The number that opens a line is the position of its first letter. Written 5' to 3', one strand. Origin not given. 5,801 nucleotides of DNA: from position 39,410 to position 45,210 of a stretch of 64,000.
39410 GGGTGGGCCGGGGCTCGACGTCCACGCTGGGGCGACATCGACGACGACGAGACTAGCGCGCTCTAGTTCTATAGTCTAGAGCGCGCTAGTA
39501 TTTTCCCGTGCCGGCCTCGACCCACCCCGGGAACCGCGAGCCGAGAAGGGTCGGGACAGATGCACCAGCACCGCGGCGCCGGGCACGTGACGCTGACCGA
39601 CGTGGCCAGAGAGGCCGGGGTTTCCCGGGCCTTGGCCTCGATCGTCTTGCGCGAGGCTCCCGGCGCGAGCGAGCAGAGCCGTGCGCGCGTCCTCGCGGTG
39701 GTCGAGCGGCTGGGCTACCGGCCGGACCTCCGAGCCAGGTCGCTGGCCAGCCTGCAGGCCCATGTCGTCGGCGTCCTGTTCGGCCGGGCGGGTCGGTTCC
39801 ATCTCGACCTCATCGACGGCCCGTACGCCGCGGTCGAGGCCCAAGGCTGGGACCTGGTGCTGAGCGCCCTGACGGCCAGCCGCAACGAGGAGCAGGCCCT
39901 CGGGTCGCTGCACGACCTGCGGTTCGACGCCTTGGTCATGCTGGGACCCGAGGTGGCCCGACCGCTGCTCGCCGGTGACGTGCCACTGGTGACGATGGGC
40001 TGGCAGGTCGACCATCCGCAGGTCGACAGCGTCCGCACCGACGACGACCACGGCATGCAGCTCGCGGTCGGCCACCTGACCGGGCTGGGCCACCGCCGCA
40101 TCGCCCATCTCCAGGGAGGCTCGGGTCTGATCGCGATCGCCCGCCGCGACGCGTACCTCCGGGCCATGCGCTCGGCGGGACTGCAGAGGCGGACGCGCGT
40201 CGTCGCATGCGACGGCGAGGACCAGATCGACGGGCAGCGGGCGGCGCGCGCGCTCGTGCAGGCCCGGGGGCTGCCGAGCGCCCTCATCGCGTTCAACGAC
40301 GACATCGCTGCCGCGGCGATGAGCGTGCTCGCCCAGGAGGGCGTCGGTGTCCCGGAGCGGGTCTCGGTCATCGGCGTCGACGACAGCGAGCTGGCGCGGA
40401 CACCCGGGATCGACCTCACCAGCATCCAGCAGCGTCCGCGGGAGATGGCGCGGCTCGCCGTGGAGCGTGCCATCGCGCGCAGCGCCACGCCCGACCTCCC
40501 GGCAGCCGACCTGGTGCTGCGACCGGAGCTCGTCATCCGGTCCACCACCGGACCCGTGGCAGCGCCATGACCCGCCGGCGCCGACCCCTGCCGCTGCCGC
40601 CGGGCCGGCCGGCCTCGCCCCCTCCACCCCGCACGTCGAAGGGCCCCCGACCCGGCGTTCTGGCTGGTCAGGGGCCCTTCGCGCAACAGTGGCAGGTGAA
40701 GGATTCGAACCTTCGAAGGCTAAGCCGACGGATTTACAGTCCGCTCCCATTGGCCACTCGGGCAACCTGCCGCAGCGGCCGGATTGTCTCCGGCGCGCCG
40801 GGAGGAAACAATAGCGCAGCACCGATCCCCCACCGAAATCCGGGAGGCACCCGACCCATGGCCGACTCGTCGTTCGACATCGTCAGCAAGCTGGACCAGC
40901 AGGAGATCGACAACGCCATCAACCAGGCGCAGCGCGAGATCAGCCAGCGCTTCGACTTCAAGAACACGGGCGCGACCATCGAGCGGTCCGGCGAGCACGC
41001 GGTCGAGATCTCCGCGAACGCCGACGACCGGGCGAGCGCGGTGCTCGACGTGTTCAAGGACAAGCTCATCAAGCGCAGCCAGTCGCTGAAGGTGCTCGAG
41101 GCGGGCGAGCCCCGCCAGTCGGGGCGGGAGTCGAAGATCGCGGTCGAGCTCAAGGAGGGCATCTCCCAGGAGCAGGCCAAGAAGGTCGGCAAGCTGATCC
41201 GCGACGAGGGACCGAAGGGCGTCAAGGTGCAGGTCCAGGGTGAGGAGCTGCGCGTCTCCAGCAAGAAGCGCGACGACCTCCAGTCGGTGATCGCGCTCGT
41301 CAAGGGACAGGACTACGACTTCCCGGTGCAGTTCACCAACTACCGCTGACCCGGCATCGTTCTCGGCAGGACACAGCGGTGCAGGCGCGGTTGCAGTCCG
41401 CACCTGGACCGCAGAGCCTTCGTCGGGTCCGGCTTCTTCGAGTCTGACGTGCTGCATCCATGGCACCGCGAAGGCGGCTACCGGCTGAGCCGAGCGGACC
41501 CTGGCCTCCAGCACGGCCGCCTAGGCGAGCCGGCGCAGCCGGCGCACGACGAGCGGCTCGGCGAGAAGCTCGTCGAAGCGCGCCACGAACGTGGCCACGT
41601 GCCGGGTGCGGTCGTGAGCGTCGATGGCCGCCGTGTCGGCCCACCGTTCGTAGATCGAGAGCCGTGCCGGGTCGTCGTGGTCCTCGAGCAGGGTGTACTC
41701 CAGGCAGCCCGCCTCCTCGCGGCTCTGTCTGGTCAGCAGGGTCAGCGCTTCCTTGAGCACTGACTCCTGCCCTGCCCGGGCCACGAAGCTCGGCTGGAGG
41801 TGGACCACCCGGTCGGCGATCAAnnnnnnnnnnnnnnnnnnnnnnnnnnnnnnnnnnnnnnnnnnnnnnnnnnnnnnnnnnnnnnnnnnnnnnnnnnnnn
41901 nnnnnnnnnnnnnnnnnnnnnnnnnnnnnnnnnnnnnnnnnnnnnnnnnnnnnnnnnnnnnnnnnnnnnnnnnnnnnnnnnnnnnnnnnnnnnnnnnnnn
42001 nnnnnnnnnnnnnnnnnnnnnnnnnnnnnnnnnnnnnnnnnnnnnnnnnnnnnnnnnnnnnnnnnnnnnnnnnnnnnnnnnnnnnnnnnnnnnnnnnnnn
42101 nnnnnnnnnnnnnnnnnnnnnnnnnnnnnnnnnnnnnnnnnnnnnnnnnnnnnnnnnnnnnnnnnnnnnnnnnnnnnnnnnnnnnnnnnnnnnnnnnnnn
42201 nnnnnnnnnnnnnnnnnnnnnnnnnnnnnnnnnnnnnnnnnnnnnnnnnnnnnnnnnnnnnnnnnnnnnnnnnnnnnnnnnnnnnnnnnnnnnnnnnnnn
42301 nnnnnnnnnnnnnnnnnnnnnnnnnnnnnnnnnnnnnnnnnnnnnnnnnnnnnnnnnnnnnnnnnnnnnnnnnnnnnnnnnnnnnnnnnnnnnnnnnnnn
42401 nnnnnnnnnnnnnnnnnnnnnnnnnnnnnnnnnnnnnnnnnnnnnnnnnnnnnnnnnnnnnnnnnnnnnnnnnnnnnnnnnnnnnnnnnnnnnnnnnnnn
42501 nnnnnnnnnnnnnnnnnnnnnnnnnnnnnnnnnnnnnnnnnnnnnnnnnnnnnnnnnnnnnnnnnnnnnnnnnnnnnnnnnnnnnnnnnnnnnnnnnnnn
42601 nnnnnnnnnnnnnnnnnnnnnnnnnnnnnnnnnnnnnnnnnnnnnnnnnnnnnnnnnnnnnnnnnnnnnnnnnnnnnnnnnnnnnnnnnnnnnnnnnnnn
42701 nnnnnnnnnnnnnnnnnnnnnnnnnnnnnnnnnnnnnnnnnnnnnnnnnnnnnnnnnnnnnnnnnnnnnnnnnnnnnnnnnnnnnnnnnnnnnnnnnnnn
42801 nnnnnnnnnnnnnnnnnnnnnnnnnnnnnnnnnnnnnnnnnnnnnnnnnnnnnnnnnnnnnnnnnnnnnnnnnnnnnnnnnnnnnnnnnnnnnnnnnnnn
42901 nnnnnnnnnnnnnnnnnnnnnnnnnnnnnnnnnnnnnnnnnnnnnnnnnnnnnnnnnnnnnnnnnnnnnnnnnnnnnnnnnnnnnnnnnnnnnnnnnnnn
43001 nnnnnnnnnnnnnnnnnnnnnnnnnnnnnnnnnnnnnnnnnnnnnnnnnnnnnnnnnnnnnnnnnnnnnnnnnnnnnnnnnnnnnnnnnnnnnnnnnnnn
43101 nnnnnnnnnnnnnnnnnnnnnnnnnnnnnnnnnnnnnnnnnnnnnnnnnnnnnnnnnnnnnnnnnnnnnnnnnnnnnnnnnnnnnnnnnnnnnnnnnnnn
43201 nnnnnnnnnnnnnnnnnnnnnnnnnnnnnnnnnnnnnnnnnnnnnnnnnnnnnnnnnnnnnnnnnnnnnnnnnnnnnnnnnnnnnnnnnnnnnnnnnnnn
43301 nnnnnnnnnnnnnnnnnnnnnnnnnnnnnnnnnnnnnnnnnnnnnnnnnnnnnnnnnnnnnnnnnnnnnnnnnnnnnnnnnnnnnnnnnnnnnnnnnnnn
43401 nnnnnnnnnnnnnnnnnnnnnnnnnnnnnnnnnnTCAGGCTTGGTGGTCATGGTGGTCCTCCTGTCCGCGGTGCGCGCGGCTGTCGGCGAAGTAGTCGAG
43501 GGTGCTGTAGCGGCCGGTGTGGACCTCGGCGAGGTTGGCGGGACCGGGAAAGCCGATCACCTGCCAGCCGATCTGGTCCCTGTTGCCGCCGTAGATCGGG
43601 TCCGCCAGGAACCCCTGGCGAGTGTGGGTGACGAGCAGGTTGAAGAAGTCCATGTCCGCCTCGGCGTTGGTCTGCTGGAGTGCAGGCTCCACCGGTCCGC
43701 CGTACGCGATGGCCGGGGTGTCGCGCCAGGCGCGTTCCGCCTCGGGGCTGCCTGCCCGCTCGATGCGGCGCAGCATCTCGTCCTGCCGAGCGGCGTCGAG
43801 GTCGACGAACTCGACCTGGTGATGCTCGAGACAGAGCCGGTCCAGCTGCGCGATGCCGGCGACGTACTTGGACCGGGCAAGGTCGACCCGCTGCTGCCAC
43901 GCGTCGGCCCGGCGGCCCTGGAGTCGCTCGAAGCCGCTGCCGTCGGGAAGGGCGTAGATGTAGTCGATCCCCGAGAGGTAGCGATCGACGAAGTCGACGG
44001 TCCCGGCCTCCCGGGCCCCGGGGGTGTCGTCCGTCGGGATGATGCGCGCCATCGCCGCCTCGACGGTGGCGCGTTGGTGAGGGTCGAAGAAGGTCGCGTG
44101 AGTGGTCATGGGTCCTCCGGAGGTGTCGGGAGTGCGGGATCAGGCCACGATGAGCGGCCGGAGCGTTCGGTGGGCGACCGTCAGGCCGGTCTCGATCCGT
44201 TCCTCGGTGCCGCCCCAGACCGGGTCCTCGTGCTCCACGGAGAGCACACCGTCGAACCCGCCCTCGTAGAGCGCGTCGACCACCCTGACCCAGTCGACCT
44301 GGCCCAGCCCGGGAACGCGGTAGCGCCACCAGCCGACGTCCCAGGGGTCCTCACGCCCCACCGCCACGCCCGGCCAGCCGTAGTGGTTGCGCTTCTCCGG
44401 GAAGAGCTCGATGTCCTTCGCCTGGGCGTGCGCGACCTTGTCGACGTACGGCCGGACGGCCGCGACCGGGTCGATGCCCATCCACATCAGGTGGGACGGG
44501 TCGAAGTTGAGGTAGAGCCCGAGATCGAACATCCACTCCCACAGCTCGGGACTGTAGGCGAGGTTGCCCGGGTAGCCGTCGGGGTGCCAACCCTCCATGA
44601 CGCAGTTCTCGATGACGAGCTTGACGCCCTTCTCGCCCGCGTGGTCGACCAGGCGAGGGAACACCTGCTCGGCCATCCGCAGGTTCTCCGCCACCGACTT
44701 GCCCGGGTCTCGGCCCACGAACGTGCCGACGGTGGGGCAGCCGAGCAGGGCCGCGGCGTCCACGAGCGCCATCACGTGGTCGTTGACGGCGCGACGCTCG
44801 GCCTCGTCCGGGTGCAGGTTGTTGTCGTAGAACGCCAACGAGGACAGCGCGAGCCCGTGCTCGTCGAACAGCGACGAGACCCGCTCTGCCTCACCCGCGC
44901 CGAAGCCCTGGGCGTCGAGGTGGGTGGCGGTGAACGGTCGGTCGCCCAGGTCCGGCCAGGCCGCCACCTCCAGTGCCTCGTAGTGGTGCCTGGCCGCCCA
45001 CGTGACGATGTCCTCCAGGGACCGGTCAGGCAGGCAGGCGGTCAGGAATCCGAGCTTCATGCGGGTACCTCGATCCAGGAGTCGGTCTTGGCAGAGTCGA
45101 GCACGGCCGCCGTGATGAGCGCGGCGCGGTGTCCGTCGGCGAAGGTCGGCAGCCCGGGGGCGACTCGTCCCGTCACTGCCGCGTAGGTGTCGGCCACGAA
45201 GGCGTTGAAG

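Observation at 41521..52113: Predicted oxidative (3-keto) glycoside-cleavage pathway with its own ABC importer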

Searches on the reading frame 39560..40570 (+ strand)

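Call 20: search_protein_families(library=ncbifam, proteins=[window:39560-40570:+])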
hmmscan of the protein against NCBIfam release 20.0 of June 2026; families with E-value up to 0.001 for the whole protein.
window:39560-40570:+ (336 aa): 17 families
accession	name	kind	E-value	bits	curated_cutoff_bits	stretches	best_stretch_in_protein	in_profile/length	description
NF007743.0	PRK10423.1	equivalog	1.1e-39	136.5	531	1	11-329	3-329/330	ribose operon transcriptional repressor RbsR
NF047341.1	lactose_RbsR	equivalog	3e-39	135.3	382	1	9-331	2-329/331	ribose utilization transcriptional repressor RbsR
NF008002.0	PRK10727.1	equivalog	1.2e-35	123.3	557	1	11-329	3-328/341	HTH-type transcriptional regulator GalR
NF007075.0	PRK09526.1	subfamily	2.6e-33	115.4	340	1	9-334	5-335/358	LacI family DNA-binding transcriptional regulator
NF007706.0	PRK10401.1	equivalog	1.8e-32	113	555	1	10-328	2-327/346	HTH-type transcriptional regulator GalS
NF007979.0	PRK10703.1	equivalog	5e-31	108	501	1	11-329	3-330/341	HTH-type transcriptional repressor PurR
NF052440.1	TransRegGNTRPSEAE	equivalog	1.9e-29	102.8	400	1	6-329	2-332/333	HTH-type transcriptional regulator GntR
TIGR01481.1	ccpA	equivalog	1.4e-28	100.3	442.35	1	10-292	3-291/330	catabolite control protein A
NF007449.0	PRK10014.1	subfamily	1.4e-26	93.4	310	1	9-327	6-341/342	Mal regulon transcriptional regulator MalI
NF008269.0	PRK11041.1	equivalog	4.1e-26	91.8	436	1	2-331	2-338/342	DNA-binding transcriptional regulator CytR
NF051853.1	TransRegUriRCory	equivalog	1.3e-19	70.5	550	1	11-302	2-296/327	transcriptional regulator UriR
NF008452.0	PRK11303.1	equivalog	2e-15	56.8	385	1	11-318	2-318/332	catabolite repressor/activator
TIGR02417.1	fruct_sucro_rep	subfamily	5.2e-15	55.5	389.55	1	11-308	1-307/327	D-fructose-responsive transcription factor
NF047913.1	TransRegIdnR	equivalog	9.3e-13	48.2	500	1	9-290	5-291/331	DNA-binding transcriptional regulator IdnR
TIGR02405.1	trehalos_R_Ecol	equivalog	2.4e-12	46.8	357.35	1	10-210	2-206/311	trehalose operon repressor TreR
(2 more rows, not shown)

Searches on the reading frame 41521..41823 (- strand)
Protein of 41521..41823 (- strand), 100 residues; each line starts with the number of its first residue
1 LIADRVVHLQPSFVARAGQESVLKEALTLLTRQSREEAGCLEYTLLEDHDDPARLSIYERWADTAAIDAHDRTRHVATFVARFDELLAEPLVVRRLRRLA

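Call 7: search_protein_families(library=pfam, proteins=[window:41521-41823:-])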
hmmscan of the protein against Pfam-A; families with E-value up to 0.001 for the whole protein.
window:41521-41823:- (100 aa): 1 family
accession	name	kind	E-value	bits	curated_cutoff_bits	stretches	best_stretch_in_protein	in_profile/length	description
PF03992.22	ABM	-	1e-14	54.9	23.1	1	15-81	10-77/78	Antibiotic biosynthesis monooxygenase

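Call 8: search_protein_families(library=ncbifam, proteins=[window:41521-41823:-])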
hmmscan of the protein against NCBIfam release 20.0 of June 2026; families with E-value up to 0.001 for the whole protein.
window:41521-41823:- (100 aa): 1 family
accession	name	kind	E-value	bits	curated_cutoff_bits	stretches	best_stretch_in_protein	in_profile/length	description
NF007791.0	PRK10486.1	equivalog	9.4e-09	35.7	135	1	33-91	28-86/96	(4S)-4-hydroxy-5-phosphonooxypentane-2,3-dione isomerase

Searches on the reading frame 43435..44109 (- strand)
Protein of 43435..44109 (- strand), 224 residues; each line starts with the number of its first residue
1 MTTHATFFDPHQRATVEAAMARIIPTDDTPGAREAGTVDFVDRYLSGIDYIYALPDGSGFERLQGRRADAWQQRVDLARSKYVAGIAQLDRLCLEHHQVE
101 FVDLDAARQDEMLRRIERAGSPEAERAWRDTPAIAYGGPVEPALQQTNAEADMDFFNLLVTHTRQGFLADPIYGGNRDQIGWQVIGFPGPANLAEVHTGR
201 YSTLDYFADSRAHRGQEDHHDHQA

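Call 7: search_protein_families(library=pfam, proteins=[window:43435-44109:-])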
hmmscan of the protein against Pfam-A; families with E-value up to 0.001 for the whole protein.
window:43435-44109:- (224 aa): 1 family
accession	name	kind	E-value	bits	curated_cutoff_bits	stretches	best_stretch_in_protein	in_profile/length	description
PF13618.11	Gluconate_2-dh3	-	1.2e-31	110.3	23.4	1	10-189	1-135/135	Gluconate 2-dehydrogenase subunit 3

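Call 8: search_protein_families(library=ncbifam, proteins=[window:43435-44109:-])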
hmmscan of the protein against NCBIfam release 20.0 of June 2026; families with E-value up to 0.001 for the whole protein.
window:43435-44109:- (224 aa): 0 families

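Call 13: search_solved_structures(query=window:43435-44109:-, max_evalue=1)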
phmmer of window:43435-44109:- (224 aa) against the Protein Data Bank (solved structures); distinct sequences matched with E-value up to 1: 3.
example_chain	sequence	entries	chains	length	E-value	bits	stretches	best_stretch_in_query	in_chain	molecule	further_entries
7yzv_A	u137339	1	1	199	0.54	13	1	130-190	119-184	RNA-directed RNA polymerase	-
9fli_A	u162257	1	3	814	0.59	12.8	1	53-187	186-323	Arabinogalactan endo-beta-1,4-galactanase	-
6fez_A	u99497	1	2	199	0.75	12.5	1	130-190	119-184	Serine protease domain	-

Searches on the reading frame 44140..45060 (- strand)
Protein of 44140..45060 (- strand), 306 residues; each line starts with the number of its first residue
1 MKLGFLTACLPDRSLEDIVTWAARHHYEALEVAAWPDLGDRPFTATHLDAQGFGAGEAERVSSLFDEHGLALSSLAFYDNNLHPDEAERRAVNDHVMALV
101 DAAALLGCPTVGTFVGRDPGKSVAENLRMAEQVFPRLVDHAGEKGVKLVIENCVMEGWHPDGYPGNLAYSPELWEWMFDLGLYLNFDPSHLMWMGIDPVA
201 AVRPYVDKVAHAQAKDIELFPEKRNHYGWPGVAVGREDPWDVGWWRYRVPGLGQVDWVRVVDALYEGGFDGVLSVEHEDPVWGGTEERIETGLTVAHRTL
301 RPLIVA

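Call 7: search_protein_families(library=pfam, proteins=[window:44140-45060:-])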
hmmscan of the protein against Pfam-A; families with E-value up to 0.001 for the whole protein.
window:44140-45060:- (306 aa): 1 family
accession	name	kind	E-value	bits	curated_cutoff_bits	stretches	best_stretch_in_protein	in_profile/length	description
PF01261.30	AP_endonuc_2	-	9.3e-31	107.8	31.1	1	20-291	2-241/249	Xylose isomerase-like TIM barrel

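Call 8: search_protein_families(library=ncbifam, proteins=[window:44140-45060:-])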
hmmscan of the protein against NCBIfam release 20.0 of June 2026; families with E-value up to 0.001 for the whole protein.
window:44140-45060:- (306 aa): 2 families
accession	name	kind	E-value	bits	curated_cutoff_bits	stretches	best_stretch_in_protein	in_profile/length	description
TIGR04379.1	myo_inos_iolE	equivalog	1.1e-08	35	290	1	59-280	51-270/290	myo-inosose-2 dehydratase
NF041099.2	keto_glucon_epim_IolO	equivalog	5.7e-06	25.8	300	0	249-294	218-262/269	5-keto-L-gluconate epimerase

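Call 11: search_solved_structures(query=window:44140-45060:-, max_evalue=0.01)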
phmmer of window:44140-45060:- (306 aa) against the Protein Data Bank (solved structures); distinct sequences matched with E-value up to 0.01: 2.
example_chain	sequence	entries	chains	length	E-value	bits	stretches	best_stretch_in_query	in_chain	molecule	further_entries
2zds_A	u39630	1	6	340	1.3e-05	27.9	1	182-280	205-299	Putative DNA-binding protein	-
3tva_A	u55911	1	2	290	0.0031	20.1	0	96-238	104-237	Xylose isomerase domain protein TIM barrel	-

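Call 97: predict_structure(alignment_id=A3)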
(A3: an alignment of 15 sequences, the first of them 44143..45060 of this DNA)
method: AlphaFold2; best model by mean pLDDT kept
length: 306 residues; sequences in the alignment: 15
mean_pLDDT: 78.3   pTM: 0.82
mean pLDDT of the five models: 78.3, 76.7, 74.4, 71.3, 62.3
residues with pLDDT >= 90: 118; 70-90: 105; 50-70: 38; < 50: 45
segments of 3 or more residues with pLDDT < 50: 154-167, 221-244, 279-283
pLDDT, mean of each block of 10 residues (from residue 1): 91 93 97 77 73 94 98 84 74 89 96 63 75 88 93 48 47 83 87 80 90 78 37 40 55 87 93 74 66 89 91
secondary structure, 60 per line:
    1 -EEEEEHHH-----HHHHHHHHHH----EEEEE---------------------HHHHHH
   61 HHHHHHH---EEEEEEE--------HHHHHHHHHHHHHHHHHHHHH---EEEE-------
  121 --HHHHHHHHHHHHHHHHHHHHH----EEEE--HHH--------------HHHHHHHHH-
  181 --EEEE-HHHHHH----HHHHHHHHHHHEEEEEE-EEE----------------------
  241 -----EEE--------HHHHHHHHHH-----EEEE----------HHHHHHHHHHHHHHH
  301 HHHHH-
elements in order: E2-6 H15-24 E29-33 H55-67 E71-77 H86-106 E110-113 H123-143 E148-151 H171-179 E183-186 H188-193 H198-208 E209-214 E216-218 E246-248 H257-266 E272-275 H286-305

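Call 99: fold_search(model_id=the predicted structure, library=pdb)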
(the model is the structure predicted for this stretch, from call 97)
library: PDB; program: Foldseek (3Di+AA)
matches with E <= 10: 1793; with E <= 0.001: 212
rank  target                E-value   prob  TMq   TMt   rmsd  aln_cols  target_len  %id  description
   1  2zds_B                2.3e-16  1.00  0.73  0.69   4.7       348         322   20  Crystal Structure of SCO6571 from Streptomyces coelicolor A3(2) (released 2008-12-02)
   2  2zds_A                7.9e-16  1.00  0.73  0.70   4.6       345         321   20  Crystal Structure of SCO6571 from Streptomyces coelicolor A3(2) (released 2008-12-02)
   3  9koj_A                1.0e-14  1.00  0.69  0.75   4.6       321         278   16  Crystal structure of the isomerase Art22 (released 2025-07-30)
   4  8ro4_C                3.9e-14  1.00  0.67  0.62   5.6       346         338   18  The crystal structure of 2-hydroxy-3-keto-glucal hydratase AtHYD from A. tumefaciens (released 2024-08-07)
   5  8z1i_B                4.2e-14  1.00  0.69  0.77   4.5       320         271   16  Crystal structure of the isomerase Art22 with ethylene glycol (released 2025-04-16)
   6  8ro4_A                5.9e-14  1.00  0.69  0.63   5.1       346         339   18  The crystal structure of 2-hydroxy-3-keto-glucal hydratase AtHYD from A. tumefaciens (released 2024-08-07)
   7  8z1i_A                7.1e-14  1.00  0.68  0.75   4.3       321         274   16  Crystal structure of the isomerase Art22 with ethylene glycol (released 2025-04-16)
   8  8xiv                  5.9e-13  1.00  0.65  0.68   4.9       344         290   15  Production of D-psicose (released 2024-12-25)
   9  8xix                  6.3e-13  1.00  0.67  0.71   4.1       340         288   16  KeDt3e within Co (released 2024-12-25)
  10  3tva_A                2.1e-12  1.00  0.66  0.71   5.0       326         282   18  Crystal Structure of Xylose isomerase domain protein from Planctomyces limnophilus (released 2011-10-05)
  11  7x7w_A                3.9e-12  1.00  0.67  0.70   4.3       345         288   13  The X-ray Crystallographic Structure of D-Psicose 3-epimerase from Clostridia bacterium (released 2022-09-07)
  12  3vni_A                1.1e-11  1.00  0.66  0.69   4.5       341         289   13  Crystal structures of D-Psicose 3-epimerase from Clostridium cellulolyticum H10 and its complex with ketohexose sugars (released 2012-08-01)
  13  3cqj_B                1.1e-11  1.00  0.70  0.77   5.0       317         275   18  Crystal Structure of L-xylulose-5-phosphate 3-epimerase UlaE (form B) complex with Zn2+ (released 2008-11-25)
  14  9zmw_A                1.1e-11  1.00  0.60  0.61   6.3       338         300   16  Crystal structure of a Iole protein from Brucella melitensis (orthorhombic P form 2) (released 2025-12-24)
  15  9zmv                  1.5e-11  1.00  0.62  0.63   5.8       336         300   15  Crystal structure of an Iole protein from Brucella melitensis (orthorhombic P form) (released 2025-12-24)
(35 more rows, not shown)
